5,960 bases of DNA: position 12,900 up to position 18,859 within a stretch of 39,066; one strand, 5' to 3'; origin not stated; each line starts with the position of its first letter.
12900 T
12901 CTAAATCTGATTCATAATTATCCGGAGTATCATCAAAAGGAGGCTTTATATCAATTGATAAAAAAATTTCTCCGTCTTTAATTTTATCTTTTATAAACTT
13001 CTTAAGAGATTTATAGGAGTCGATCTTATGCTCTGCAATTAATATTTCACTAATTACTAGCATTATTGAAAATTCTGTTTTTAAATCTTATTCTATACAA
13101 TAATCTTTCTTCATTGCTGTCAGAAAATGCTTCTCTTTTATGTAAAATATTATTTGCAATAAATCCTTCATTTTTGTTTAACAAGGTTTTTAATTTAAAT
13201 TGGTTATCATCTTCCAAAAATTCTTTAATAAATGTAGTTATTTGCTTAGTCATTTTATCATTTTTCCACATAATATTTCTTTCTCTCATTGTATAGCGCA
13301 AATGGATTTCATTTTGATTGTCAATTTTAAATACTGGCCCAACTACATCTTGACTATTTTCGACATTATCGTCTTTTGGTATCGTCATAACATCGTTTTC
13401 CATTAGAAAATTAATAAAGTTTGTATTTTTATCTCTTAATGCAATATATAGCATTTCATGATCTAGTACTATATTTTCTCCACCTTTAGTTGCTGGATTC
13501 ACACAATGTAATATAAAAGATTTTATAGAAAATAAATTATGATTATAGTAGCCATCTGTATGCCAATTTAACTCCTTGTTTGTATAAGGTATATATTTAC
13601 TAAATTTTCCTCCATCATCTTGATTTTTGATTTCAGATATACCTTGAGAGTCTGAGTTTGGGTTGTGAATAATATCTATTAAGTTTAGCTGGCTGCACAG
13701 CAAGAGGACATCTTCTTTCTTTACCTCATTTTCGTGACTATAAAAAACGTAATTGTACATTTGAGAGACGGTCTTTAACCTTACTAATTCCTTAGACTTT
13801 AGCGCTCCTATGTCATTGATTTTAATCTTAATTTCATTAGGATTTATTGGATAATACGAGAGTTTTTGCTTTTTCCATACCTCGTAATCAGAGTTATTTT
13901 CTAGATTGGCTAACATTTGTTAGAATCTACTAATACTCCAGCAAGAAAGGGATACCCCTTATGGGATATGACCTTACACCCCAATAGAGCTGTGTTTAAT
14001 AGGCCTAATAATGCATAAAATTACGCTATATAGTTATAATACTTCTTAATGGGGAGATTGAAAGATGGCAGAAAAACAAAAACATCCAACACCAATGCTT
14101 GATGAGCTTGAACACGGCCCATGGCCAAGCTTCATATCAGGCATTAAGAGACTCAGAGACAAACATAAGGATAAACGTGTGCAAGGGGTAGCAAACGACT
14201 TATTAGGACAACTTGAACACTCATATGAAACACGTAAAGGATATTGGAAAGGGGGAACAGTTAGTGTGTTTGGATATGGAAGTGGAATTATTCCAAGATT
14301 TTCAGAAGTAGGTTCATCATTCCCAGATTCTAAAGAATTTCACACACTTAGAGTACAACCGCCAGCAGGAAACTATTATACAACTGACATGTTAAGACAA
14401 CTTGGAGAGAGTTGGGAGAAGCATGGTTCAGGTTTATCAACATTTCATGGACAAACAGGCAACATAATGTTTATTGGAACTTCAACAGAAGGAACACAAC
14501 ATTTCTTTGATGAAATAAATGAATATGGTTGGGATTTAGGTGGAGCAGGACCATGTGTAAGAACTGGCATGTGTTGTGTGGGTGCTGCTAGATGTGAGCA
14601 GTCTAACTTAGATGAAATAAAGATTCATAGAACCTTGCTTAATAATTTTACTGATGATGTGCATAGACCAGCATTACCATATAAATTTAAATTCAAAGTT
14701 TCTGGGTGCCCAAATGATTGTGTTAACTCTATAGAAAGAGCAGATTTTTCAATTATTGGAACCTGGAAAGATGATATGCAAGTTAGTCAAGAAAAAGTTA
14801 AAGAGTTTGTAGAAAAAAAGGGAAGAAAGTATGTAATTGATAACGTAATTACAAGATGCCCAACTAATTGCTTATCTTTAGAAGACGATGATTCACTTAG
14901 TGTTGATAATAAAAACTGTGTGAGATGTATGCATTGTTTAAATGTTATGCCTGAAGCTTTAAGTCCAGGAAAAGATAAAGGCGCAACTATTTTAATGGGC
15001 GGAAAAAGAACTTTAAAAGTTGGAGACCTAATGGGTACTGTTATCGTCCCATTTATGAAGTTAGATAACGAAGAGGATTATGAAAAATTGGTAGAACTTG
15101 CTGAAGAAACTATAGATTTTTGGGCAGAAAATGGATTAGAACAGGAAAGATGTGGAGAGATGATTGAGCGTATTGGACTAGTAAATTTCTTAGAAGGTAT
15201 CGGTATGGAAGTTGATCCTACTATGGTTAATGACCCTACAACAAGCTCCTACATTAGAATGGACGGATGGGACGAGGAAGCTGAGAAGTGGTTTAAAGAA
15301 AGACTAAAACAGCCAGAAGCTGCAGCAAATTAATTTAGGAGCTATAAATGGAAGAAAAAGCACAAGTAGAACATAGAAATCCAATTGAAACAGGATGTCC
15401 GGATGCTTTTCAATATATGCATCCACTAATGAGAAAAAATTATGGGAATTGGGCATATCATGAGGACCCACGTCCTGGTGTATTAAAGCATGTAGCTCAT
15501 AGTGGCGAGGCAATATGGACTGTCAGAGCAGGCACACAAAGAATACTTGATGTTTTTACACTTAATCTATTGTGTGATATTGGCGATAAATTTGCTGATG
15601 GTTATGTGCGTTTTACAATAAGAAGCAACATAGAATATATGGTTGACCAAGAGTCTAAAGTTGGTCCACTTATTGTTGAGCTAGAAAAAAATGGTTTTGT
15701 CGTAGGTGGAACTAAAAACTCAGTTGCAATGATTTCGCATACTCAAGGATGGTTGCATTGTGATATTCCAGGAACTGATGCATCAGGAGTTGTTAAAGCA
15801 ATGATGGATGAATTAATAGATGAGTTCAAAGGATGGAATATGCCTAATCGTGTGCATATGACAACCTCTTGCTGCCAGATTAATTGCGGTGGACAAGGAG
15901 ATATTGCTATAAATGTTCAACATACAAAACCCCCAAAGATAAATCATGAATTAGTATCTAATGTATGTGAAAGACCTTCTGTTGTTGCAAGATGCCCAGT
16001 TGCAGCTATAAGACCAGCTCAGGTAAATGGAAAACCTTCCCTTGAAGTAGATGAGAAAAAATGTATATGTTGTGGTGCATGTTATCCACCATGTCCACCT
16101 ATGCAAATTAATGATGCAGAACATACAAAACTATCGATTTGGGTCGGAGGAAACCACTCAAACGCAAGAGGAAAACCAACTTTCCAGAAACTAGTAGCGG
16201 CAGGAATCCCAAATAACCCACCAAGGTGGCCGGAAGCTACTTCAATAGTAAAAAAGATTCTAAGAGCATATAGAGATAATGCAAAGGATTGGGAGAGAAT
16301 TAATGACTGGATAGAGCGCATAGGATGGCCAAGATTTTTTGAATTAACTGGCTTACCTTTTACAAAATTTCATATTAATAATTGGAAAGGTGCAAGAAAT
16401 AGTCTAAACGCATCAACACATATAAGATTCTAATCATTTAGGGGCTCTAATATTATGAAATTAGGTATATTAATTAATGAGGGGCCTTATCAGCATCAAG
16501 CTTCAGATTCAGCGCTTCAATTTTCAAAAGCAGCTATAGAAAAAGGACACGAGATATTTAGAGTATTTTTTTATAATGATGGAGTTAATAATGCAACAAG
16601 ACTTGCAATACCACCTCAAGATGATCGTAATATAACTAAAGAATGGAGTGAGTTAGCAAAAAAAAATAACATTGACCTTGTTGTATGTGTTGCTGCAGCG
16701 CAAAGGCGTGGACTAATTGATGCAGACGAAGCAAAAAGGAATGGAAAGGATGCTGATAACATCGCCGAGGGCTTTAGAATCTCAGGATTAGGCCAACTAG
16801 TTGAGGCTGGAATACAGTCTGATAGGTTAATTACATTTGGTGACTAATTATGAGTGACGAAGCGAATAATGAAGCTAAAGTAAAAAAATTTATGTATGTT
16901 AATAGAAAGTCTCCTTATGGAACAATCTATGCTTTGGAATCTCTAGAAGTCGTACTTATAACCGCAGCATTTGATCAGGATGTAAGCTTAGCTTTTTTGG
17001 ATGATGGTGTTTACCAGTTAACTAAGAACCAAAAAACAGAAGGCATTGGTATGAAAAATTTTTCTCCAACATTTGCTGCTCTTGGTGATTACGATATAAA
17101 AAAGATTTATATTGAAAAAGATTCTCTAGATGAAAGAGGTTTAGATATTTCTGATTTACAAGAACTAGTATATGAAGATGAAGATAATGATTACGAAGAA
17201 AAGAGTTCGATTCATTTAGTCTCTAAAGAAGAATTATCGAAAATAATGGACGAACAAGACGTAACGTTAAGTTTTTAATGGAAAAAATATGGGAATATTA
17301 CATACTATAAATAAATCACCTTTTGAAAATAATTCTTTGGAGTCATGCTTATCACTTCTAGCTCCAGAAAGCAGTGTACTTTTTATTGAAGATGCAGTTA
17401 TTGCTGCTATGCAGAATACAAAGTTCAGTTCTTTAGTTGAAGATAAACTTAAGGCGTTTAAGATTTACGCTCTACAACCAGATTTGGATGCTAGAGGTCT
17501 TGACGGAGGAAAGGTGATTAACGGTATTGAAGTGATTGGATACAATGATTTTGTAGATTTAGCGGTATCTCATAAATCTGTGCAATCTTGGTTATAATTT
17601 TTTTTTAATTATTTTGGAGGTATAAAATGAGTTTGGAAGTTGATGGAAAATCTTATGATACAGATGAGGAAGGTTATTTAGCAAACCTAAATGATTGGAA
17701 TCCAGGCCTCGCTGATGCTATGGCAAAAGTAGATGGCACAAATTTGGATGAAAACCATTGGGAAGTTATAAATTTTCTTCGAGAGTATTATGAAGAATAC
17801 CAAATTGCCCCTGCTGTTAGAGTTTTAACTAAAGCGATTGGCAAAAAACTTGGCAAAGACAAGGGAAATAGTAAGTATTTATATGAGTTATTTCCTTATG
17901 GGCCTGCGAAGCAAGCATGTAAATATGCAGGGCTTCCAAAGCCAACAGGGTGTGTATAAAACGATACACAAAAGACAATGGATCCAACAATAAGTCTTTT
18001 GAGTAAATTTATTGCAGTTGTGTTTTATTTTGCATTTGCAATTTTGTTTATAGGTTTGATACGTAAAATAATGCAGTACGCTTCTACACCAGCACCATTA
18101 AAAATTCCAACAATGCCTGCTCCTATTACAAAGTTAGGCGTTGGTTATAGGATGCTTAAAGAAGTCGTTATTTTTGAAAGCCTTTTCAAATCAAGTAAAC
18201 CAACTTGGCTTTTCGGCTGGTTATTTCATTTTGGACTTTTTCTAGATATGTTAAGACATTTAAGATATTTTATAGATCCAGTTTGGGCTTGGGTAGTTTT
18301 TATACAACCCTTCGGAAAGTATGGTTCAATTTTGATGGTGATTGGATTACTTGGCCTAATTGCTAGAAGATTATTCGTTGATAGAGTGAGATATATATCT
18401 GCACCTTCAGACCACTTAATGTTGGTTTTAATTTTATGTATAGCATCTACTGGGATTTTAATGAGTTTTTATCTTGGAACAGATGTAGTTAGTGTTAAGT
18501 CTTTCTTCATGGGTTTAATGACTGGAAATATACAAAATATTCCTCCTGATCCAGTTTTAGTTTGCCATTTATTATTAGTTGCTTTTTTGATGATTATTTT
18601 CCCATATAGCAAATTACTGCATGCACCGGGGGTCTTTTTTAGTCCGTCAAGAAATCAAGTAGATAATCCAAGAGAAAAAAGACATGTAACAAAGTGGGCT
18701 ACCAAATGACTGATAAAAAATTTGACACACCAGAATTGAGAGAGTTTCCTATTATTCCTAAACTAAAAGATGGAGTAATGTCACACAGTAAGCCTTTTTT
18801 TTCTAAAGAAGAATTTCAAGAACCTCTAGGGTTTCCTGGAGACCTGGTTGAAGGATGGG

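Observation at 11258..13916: Six-gene operon divergent from dsrA: TauD-type dioxygenase, orphan Cas6/Cmx6-like RAMP protein, cysteine-less DsrC paralogue and three unplaceable small proteins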

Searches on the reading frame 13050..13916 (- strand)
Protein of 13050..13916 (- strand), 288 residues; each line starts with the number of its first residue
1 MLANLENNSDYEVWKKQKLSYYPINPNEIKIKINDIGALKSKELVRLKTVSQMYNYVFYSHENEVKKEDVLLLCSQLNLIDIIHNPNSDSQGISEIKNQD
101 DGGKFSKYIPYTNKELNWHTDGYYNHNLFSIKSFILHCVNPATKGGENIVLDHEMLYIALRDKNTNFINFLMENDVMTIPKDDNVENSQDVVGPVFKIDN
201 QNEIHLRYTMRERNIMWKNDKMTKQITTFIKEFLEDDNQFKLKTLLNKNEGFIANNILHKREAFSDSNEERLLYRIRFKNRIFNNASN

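Call 3: search_protein_families(library=pfam, proteins=[window:13050-13916:-], max_evalue=0.1)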
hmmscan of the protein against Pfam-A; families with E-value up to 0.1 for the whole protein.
window:13050-13916:- (288 aa): 2 families
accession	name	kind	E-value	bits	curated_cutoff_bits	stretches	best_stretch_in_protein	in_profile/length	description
PF02668.22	TauD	-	3.3e-14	53.9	27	1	68-276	50-266/267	Taurine catabolism dioxygenase TauD, TfdA family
PF16127.10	DUF4839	-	0.034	14.7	25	1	146-244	29-117/123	Domain of unknown function (DUF4839)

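Call 4: search_protein_families(library=ncbifam, proteins=[window:13050-13916:-], max_evalue=0.1)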
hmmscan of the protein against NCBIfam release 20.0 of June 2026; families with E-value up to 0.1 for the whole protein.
window:13050-13916:- (288 aa): 3 families
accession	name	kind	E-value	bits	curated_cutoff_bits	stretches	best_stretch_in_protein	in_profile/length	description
TIGR02410.1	carnitine_TMLD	equivalog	3.2e-11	43.4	268.3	1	110-265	173-338/362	trimethyllysine dioxygenase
TIGR02409.1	carnitine_bodg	equivalog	5.5e-10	38.8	414.75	1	110-273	181-347/366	gamma-butyrobetaine dioxygenase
NF049936.1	TriMthamethphnDioxTmpA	equivalog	2.4e-09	36.5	400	1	108-272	177-343/366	2-trimethylaminoethylphosphonate dioxygenase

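Call 69: search_solved_structures(query=window:13050-13916:-, max_evalue=0.01, show_alignments=1)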
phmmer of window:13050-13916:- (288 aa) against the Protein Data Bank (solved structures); distinct sequences matched with E-value up to 0.01: 1.
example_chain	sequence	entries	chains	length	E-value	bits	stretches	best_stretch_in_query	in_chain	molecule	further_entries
6npb_A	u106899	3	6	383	0.0073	19.1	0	109-272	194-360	TmpA, 2-trimethylaminoethylphosphonate hydroxylase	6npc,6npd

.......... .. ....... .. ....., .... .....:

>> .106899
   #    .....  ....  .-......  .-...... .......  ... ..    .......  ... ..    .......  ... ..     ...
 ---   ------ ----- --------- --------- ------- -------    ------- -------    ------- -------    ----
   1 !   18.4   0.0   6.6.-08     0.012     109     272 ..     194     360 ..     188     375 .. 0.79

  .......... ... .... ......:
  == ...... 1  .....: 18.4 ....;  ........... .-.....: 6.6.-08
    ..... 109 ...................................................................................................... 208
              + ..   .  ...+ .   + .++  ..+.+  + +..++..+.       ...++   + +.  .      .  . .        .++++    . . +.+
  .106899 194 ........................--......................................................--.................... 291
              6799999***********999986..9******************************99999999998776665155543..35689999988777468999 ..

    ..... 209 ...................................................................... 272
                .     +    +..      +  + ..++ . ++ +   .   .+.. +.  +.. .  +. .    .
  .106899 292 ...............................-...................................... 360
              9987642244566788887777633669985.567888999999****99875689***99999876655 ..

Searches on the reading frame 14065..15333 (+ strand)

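Call 92: search_protein_families(library=ncbifam, proteins=[window:14065-15333:+], max_evalue=1e-10)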
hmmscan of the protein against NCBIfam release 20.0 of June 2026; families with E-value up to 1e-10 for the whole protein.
window:14065-15333:+ (422 aa): 2 families
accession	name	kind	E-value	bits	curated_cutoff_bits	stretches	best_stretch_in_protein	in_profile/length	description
TIGR02064.1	dsrA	equivalog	1.3e-184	613.7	392.85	1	12-412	1-399/402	dissimilatory-type sulfite reductase subunit alpha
TIGR02066.1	dsrB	equivalog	8.5e-36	123.7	341.5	1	74-390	18-322/341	dissimilatory-type sulfite reductase subunit beta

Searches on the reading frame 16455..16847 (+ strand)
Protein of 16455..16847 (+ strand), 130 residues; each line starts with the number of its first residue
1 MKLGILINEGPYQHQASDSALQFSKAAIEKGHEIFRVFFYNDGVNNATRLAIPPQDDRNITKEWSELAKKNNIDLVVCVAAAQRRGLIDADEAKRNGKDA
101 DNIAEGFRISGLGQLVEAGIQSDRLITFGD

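Call 92: search_protein_families(library=ncbifam, proteins=[window:16455-16847:+], max_evalue=1e-10)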
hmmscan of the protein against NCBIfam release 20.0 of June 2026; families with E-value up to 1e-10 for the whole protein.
window:16455-16847:+ (130 aa): 2 families
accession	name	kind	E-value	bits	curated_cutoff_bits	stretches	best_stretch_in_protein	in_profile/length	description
TIGR03012.1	sulf_tusD_dsrE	equivalog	3.3e-50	169.2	89.25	1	3-128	2-127/127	sulfurtransferase complex subunit TusD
NF001237.0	PRK00207.1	equivalog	2.2e-46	156.9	92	1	1-128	1-128/128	sulfurtransferase complex subunit TusD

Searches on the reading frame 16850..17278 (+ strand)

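Call 92: search_protein_families(library=ncbifam, proteins=[window:16850-17278:+], max_evalue=1e-10)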
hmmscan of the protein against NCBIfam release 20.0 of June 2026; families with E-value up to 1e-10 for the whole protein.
window:16850-17278:+ (142 aa): 2 families
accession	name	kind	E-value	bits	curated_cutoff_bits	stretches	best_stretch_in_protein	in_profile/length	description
TIGR03010.1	sulf_tusC_dsrF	equivalog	6.4e-33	113.2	94.15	1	13-104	1-92/116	sulfurtransferase complex subunit TusC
NF001238.0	PRK00211.1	equivalog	4.1e-24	84.8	79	1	12-102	2-92/119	sulfurtransferase complex subunit TusC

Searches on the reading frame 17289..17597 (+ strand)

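Call 92: search_protein_families(library=ncbifam, proteins=[window:17289-17597:+], max_evalue=1e-10)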
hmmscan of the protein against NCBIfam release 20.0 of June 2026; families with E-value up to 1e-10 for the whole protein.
window:17289-17597:+ (102 aa): 2 families
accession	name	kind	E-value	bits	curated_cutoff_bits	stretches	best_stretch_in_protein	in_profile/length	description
TIGR03011.1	sulf_tusB_dsrH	equivalog_domain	1.4e-31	108.5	49.2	1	4-101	1-95/95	sulfurtransferase complex subunit TusB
NF010035.0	PRK13510.1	equivalog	2.2e-19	69.5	104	1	3-101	1-95/95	sulfurtransferase complex subunit TusB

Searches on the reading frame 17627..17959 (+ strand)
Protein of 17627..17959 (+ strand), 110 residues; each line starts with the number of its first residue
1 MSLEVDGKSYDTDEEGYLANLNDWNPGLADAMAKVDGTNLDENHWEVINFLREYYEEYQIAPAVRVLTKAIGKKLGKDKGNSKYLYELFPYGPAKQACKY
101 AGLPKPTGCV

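Call 92: search_protein_families(library=ncbifam, proteins=[window:17627-17959:+], max_evalue=1e-10)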
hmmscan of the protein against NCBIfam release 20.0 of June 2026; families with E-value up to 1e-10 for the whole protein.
window:17627-17959:+ (110 aa): 2 families
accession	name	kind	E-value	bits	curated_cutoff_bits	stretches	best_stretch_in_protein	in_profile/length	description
TIGR03342.1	dsrC_tusE_dsvC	subfamily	6.6e-49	164.8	53.5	1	3-110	1-108/108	TusE/DsrC/DsvC family sulfur relay protein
NF008562.0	PRK11508.1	equivalog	1.8e-38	131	191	1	4-110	3-109/109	sulfurtransferase TusE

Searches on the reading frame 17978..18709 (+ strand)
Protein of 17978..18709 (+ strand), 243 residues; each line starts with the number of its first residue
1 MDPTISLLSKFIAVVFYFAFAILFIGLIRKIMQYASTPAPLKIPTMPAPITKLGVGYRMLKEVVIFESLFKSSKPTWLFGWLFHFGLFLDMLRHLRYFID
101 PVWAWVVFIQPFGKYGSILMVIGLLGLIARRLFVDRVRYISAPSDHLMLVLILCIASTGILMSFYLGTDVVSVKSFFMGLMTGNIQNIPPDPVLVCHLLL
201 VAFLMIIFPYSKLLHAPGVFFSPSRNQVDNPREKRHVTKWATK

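Call 92: search_protein_families(library=ncbifam, proteins=[window:17978-18709:+], max_evalue=1e-10)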
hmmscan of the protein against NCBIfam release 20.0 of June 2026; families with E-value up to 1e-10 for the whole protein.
window:17978-18709:+ (243 aa): 1 family
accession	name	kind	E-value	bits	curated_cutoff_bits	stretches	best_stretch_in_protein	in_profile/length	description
NF038037.1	cytob_DsrM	equivalog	1e-45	156.3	300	1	9-242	19-293/320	sulfate reduction electron transfer complex DsrMKJOP subunit DsrM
